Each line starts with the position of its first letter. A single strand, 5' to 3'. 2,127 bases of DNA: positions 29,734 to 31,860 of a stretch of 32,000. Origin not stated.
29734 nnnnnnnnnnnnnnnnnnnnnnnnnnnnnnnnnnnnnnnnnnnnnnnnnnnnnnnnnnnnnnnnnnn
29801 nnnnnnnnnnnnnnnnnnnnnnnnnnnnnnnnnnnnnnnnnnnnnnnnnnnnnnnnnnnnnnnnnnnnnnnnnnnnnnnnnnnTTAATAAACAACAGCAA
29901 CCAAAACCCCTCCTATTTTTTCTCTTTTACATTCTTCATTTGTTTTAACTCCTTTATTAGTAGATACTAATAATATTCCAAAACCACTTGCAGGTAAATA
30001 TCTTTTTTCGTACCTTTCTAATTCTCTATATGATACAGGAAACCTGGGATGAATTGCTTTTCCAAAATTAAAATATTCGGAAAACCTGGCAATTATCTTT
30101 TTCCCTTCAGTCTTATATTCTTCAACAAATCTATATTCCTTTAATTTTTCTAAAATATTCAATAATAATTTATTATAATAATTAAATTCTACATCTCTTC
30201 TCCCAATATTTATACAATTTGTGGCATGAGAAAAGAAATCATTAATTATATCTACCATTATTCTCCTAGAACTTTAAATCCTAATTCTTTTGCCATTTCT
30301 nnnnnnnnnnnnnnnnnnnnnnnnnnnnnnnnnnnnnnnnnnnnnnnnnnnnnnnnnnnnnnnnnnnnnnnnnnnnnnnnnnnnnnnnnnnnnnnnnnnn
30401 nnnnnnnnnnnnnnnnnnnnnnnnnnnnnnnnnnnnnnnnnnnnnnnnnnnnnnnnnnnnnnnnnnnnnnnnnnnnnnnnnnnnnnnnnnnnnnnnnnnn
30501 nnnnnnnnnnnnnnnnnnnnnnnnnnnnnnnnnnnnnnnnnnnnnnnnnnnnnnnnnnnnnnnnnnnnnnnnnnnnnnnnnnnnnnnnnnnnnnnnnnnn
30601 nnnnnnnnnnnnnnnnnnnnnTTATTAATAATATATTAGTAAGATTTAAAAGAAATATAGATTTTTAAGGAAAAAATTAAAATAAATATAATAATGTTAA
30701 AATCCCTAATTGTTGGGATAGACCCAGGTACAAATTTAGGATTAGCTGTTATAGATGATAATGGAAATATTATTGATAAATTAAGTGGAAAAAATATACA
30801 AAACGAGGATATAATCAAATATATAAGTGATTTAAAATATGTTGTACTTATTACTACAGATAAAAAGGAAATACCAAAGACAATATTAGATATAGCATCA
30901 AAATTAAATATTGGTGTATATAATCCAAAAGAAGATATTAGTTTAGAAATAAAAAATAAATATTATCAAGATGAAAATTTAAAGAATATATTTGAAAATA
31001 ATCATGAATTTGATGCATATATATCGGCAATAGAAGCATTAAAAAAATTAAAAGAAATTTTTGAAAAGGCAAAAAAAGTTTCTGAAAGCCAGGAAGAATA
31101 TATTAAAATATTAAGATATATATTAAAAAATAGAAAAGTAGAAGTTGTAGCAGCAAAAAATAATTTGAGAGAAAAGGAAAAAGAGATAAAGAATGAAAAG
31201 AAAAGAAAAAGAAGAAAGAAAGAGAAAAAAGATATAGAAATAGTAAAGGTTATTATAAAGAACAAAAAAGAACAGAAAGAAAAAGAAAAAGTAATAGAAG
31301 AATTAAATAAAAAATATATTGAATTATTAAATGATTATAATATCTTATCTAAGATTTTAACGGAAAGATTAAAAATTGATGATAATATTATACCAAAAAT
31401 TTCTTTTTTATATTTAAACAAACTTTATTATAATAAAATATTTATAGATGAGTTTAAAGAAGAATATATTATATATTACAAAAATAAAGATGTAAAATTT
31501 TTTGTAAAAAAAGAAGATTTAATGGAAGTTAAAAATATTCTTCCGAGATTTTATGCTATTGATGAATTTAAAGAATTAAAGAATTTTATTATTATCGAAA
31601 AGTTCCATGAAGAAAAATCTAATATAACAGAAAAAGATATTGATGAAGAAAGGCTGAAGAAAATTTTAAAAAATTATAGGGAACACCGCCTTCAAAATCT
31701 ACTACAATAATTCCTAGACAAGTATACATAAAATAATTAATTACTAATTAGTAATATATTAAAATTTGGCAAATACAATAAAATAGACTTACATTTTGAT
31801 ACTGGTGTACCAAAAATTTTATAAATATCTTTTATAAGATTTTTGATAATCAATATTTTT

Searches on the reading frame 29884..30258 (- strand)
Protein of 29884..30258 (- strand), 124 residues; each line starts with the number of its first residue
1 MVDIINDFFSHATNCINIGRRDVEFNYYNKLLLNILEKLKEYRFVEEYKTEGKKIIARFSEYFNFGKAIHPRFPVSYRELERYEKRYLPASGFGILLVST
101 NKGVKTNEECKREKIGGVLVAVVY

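Call 42: search_protein_families(library=pfam, max_evalue=0.001, proteins=[window:29884-30258:-])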
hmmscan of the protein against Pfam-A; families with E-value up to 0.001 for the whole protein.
window:29884-30258:- (124 aa): 1 family
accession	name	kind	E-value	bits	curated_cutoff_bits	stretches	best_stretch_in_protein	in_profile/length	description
PF00410.24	Ribosomal_S8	-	5.3e-15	56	24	1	3-124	1-126/126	Ribosomal protein S8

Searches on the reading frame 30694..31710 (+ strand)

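Call 42: search_protein_families(library=pfam, max_evalue=0.001, proteins=[window:30694-31710:+])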
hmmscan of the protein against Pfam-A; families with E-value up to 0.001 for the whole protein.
window:30694-31710:+ (338 aa): 1 family
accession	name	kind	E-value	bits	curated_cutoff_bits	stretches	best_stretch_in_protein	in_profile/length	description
PF04312.18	DUF460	-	8.2e-25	87.5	28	1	3-112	30-135/135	Protein of unknown function (DUF460)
